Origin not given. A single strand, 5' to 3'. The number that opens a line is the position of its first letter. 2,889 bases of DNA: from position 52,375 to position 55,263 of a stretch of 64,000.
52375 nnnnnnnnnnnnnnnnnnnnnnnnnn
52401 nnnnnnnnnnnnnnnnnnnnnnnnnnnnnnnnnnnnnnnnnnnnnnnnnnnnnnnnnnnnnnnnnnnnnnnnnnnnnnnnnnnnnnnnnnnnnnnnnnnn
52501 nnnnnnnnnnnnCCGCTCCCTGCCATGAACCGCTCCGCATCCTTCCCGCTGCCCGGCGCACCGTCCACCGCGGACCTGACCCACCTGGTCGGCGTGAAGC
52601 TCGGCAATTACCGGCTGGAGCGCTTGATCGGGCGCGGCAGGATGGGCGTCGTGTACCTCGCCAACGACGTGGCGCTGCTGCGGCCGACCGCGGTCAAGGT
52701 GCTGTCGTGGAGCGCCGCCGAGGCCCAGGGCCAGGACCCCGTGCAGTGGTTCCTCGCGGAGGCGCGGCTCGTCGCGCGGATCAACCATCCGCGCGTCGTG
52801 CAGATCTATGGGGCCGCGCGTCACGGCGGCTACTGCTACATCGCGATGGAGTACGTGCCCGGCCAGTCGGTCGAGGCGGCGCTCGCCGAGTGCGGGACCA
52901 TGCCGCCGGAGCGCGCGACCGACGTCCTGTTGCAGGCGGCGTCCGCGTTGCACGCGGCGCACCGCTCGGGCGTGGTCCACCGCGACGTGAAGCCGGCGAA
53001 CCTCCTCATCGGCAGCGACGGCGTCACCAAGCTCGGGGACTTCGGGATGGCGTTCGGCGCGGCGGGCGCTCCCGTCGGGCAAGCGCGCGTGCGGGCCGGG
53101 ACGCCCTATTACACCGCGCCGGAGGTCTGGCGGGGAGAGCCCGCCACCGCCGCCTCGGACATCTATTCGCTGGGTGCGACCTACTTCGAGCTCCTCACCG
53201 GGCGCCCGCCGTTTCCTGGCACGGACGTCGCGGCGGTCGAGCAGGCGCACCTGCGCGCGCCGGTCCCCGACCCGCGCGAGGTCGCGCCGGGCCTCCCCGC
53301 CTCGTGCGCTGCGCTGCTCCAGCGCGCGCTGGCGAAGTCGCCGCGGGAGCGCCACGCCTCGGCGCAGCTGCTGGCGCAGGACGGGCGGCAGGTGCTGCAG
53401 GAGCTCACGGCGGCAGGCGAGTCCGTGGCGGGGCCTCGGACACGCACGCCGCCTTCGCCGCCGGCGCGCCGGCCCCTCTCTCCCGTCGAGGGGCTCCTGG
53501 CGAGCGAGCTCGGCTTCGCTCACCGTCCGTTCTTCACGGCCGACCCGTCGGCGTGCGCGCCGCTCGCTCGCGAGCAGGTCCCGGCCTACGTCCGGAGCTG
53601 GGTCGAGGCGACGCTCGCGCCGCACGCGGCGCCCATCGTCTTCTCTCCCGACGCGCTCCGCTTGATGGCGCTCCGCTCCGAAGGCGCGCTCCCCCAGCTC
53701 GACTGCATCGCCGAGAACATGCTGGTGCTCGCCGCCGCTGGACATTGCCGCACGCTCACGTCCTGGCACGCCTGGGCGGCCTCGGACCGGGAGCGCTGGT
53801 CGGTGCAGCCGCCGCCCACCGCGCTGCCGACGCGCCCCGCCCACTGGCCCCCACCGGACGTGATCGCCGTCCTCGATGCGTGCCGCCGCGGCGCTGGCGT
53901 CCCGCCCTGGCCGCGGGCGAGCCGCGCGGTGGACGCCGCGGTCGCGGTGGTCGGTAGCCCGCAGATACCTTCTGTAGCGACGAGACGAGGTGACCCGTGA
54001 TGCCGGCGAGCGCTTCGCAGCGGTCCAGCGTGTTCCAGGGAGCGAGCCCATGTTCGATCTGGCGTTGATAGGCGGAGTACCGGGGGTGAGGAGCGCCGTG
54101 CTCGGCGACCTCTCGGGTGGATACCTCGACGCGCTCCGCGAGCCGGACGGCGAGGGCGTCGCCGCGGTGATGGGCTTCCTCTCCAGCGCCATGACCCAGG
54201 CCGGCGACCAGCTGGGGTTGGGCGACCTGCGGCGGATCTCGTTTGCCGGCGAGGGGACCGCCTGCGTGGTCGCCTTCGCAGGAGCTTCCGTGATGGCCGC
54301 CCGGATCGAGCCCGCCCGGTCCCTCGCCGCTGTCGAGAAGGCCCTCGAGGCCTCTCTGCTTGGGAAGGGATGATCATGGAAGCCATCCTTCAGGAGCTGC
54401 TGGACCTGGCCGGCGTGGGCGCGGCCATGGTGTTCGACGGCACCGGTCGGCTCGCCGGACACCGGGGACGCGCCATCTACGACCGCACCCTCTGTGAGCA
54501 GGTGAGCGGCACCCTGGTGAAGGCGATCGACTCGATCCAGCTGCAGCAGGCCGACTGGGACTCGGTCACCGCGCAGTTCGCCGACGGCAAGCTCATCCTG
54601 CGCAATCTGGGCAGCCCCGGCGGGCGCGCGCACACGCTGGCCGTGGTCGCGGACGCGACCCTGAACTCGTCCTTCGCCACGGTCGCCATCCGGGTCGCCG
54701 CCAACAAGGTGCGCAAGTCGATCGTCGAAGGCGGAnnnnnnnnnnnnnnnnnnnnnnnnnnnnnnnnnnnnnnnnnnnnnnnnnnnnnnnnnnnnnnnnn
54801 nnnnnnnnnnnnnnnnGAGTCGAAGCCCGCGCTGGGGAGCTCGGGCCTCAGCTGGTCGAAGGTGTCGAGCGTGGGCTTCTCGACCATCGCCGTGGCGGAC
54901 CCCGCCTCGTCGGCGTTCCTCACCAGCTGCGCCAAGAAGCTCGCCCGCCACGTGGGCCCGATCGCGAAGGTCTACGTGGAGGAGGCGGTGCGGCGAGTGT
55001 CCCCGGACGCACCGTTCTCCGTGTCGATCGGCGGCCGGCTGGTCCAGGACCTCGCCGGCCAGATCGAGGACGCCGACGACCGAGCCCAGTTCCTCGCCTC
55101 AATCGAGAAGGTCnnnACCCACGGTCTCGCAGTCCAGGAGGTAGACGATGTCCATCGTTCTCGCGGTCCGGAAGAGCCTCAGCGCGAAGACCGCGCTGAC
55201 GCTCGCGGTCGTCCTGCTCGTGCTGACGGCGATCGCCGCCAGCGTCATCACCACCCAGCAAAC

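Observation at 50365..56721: Six-gene signalling operon: three Roadblock/LC7 domains, PATAN (DUF4388), Ser/Thr kinase and an output-less HAMP sensor, with no small GTPase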

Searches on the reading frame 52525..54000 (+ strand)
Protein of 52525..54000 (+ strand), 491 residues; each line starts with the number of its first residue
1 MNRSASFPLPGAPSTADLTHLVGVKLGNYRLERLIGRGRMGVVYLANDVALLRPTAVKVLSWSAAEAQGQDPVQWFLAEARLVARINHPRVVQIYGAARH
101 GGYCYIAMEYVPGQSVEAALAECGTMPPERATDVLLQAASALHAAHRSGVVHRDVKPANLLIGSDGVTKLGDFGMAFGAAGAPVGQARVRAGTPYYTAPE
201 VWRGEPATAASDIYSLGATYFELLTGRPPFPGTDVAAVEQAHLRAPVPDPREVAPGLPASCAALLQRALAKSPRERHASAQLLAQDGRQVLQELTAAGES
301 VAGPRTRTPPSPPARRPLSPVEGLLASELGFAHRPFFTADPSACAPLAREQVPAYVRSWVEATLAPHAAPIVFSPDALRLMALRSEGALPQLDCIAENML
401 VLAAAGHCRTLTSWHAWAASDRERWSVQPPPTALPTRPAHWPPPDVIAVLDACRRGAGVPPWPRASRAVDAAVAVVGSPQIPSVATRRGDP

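Call 5: search_protein_families(library=pfam, proteins=[window:52525-54000:+], max_evalue=1)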
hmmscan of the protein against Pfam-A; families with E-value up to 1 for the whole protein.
window:52525-54000:+ (491 aa): 5 families
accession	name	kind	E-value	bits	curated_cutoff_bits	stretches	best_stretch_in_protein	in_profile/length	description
PF00069.31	Pkinase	-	1.9e-49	168.9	31.7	1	29-285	1-260/263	Protein kinase domain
PF07714.23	PK_Tyr_Ser-Thr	-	7.5e-31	107.8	23.1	1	31-282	3-254/258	Protein tyrosine and serine/threonine kinase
PF01636.29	APH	-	0.00043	20.5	23.2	2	62-147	32-109/239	Phosphotransferase enzyme family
PF03109.22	ABC1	-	0.0006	19.5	22.9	1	105-176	144-214/244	ABC1 atypical kinase-like domain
PF21597.2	TetR_C_43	-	0.24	12.1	27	1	129-168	40-79/105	Transcriptional regulator SbtR-like, C-terminal domain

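Call 9: search_protein_families(library=ncbifam, proteins=[window:52525-54000:+], max_evalue=1)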
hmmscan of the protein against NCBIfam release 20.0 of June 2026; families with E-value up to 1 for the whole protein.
window:52525-54000:+ (491 aa): 21 families
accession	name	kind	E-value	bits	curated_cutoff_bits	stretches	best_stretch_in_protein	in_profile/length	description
NF033483.0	PknB_PASTA_kin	equivalog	1.1e-75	255.7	450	1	28-300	8-278/563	Stk1 family PASTA domain-containing Ser/Thr kinase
NF052427.1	StpK7MSMEG_1200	equivalog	6.4e-53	180.1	900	1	25-298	5-276/601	serine/threonine protein kinase StpK7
NF047741.1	antiphage_MADS6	equivalog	1.7e-46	159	460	2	131-308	301-478/612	methylation-associated defense system protein kinase MAD6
TIGR03903.1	TOMM_kin_cyc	equivalog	3e-39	134.7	705.75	1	56-291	7-249/1267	TOMM system kinase/cyclase fusion protein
NF009651.0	PRK13184.1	equivalog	9.6e-31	106.6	839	1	27-292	2-292/932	serine/threonine-protein kinase PknD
NF038150.1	lanthi_synth_IV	equivalog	1.6e-30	106.2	650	1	26-301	188-460/851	class IV lanthionine synthetase LanL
NF053615.1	SerThrKinAfsKStmc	equivalog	2.7e-26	92.5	1300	1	25-287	11-265/809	protein serine/threonine kinase AfsK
NF033442.0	BREX_PglW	equivalog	7.6e-21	73.6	990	2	28-196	513-674/1391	BREX system serine/threonine kinase PglW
NF038151.1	lanthi_synth_III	equivalog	2e-13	49.6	575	1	27-282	220-479/833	class III lanthionine synthetase LanKC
NF043056.1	T4SS_LegK1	equivalog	1.3e-07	30.6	550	1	148-217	208-277/516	Dot/Icm T4SS effector kinase LegK1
NF058632.1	SerThrKinPrkT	equivalog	2.5e-07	30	280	1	28-164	22-152/322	serine/threonine protein kinase PrkT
NF040671.1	PLuB_AAA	exception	7.1e-06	23.7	999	1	82-225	58-198/1256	PLuB system helicase-like protein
TIGR03724.2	arch_bud32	equivalog_domain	1.7e-05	24.4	125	1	104-177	68-132/193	KEOPS complex kinase/ATPase Bud32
NF011463.0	PRK14879.1-4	equivalog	7.7e-05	22.2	188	1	103-177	92-161/237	Kae1-associated kinase Bud32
NF006620.0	PRK09188.1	equivalog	0.0033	16.5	490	1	137-177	119-160/365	serine/threonine protein kinase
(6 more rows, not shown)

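Call 71: search_protein_families(library=padloc, proteins=[window:52525-54000:+], max_evalue=0.01)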
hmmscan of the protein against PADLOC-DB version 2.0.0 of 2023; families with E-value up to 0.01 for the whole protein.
window:52525-54000:+ (491 aa): 35 families (the best 25 are shown)
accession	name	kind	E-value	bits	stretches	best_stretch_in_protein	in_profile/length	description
PDLC04053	PD-T4-6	-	1.8e-78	262.2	1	25-306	7-287/311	-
PDLC04042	PD-T4-6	-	1.7e-76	255.6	1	26-295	8-277/292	-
PDLC04039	PD-T4-6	-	5.4e-75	251.1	1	22-355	9-341/458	-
PDLC04061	PD-T4-6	-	1.6e-73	247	1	22-302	11-295/510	-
PDLC04043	PD-T4-6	-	1.2e-72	243.5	1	24-304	12-289/452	-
PDLC04054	PD-T4-6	-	1.7e-69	232.9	1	27-315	11-302/347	-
PDLC04057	PD-T4-6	-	4.9e-66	221.6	1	27-293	8-273/443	-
PDLC04041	PD-T4-6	-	1.1e-65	220.6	1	5-291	6-294/443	-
PDLC04138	mad6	-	9.6e-65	217.7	1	27-285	51-309/659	mads_6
PDLC04047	PD-T4-6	-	1.4e-62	209.7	1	26-295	9-277/327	-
PDLC04050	PD-T4-6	-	1.6e-62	209.9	1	23-286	59-323/480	-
PDLC04060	PD-T4-6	-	3e-61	205.8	1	27-292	8-271/486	-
PDLC04052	PD-T4-6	-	1.6e-56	190.5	1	28-289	10-275/496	-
PDLC04040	PD-T4-6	-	7.1e-53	178.1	1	34-291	1-266/547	-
PDLC04048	PD-T4-6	-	1.1e-50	171.1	1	27-289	10-271/354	-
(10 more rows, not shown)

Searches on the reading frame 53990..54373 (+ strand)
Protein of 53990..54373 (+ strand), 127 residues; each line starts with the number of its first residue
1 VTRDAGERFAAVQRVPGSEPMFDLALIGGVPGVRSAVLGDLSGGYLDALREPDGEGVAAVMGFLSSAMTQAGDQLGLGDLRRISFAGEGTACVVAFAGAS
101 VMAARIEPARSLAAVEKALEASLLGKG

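Call 5: search_protein_families(library=pfam, proteins=[window:53990-54373:+], max_evalue=1)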
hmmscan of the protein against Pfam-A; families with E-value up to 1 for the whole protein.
window:53990-54373:+ (127 aa): 1 family
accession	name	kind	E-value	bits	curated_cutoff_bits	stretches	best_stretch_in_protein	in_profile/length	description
PF03259.23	Robl_LC7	-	7.5e-05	22.8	23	1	24-99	6-83/91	Roadblock/LC7 domain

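Call 9: search_protein_families(library=ncbifam, proteins=[window:53990-54373:+], max_evalue=1)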
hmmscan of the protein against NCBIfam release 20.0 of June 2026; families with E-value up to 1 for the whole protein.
window:53990-54373:+ (127 aa): 0 families

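Call 32: search_solved_structures(query=A2, max_evalue=10)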
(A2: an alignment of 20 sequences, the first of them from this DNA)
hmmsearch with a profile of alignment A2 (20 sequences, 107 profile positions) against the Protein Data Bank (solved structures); distinct sequences matched with E-value up to 10: 6.
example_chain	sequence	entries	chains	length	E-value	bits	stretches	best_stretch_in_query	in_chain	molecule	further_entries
7f8m_A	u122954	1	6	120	2.6e-05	27.4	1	8-85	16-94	Robl_LC7 domain-containing protein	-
7yh1_D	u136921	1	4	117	0.031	17.5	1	5-105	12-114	Roadblock/LC7 domain protein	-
7f8f_A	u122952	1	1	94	0.15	15.3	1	4-83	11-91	Robl_LC7 domain-containing protein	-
9jue_D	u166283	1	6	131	0.23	14.7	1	33-103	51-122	Roadblock/LC7 domain protein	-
4ahc_A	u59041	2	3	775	1.1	12.6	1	34-81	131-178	DNA POLYMERASE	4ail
9h4a_A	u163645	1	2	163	1.2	12.5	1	45-80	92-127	Protein NUCLEAR FUSION DEFECTIVE 2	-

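Call 71: search_protein_families(library=padloc, proteins=[window:54050-54373:+], max_evalue=0.01)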
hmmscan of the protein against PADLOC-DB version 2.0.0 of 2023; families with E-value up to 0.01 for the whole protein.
window:54050-54373:+ (107 aa): 0 families

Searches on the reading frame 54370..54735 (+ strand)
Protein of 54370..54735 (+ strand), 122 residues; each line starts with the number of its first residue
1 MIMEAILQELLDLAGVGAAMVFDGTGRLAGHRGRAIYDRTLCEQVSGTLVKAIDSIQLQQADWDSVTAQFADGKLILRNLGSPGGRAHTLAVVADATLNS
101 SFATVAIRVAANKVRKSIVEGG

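Call 33: search_solved_structures(query=A3, max_evalue=10)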
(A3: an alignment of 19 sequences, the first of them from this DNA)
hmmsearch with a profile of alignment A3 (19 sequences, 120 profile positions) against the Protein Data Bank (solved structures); distinct sequences matched with E-value up to 10: 1.
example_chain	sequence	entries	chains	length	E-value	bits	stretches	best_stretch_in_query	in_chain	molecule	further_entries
8eaw_a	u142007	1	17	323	2.4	11.5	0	90-112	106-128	Capsid protein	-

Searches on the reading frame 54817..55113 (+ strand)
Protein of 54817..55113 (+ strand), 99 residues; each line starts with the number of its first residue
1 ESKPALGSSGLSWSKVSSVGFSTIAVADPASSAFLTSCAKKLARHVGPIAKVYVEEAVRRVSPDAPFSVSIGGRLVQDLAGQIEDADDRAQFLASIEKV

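Call 56: search_protein_representatives(protein=window:54817-55113:+)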
Query: 99 residues. Proteins with E-value up to 0.001 (for the whole library): 133; up to 1e-10: 54; up to 1e-30: 3. The best 133 are listed.
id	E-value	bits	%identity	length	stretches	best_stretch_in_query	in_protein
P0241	4.4e-33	129.4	68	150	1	2-98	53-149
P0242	8.9e-32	125.2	65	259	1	2-98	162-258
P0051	1.4e-31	124.6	67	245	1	1-97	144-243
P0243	2.1e-25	104.9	54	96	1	8-99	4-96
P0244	3.7e-23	97.7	53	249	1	2-97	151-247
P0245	5.6e-23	97.1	60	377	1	5-95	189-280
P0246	1.4e-22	95.8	57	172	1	4-98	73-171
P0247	1.5e-22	95.8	55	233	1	2-98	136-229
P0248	3.1e-21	91.5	51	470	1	2-97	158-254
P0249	4.9e-21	90.9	66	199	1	26-96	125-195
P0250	1.6e-20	89.2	55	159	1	9-96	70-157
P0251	2.7e-20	88.5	52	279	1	6-98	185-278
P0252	3.6e-20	88.1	56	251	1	2-92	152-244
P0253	3.0e-19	85.2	51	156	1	2-97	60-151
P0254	6.6e-19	84.1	54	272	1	6-98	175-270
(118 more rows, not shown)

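Call 58: search_protein_families(library=pfam, alignment_id=A7, max_evalue=0.001)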
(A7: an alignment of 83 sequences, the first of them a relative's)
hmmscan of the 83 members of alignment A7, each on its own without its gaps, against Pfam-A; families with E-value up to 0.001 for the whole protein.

A. member 1, P0242 (259 aa): 1 family
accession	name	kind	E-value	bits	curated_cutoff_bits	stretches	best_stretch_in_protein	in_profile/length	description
PF03259.23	Robl_LC7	-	0.00078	19.6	23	0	2-79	3-82/91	Roadblock/LC7 domain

B. families by the number of members that match (of 83 scanned): 27 families (the first 25 are shown)
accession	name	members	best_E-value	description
PF00069.31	Pkinase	15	8.6e-54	Protein kinase domain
PF07714.23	PK_Tyr_Ser-Thr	13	1.8e-34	Protein tyrosine and serine/threonine kinase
PF03109.22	ABC1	7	1.1e-07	ABC1 atypical kinase-like domain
PF03259.23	Robl_LC7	6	7.9e-06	Roadblock/LC7 domain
PF01636.29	APH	5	1.5e-06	Phosphotransferase enzyme family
PF02194.20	PXA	4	2e-05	PXA domain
PF17667.7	Pkinase_fungal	3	1.8e-05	Fungal protein kinase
PF19955.5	EAD1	1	8.7e-28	Effector-associated domain 1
PF13676.11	TIR_2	1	7.3e-23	TIR domain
PF00498.31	FHA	1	4.9e-13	FHA domain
PF12770.12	CHAT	1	1.4e-12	CHAT domain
PF16697.10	Yop-YscD_cpl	1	1.6e-12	Inner membrane component of T3SS, cytoplasmic domain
PF18066.6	Phage_ABA_S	1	1.4e-10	Phage ABA sandwich domain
PF01582.25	TIR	1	2e-09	TIR domain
PF19960.5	EAD7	1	1.6e-08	Effector-associated domain 7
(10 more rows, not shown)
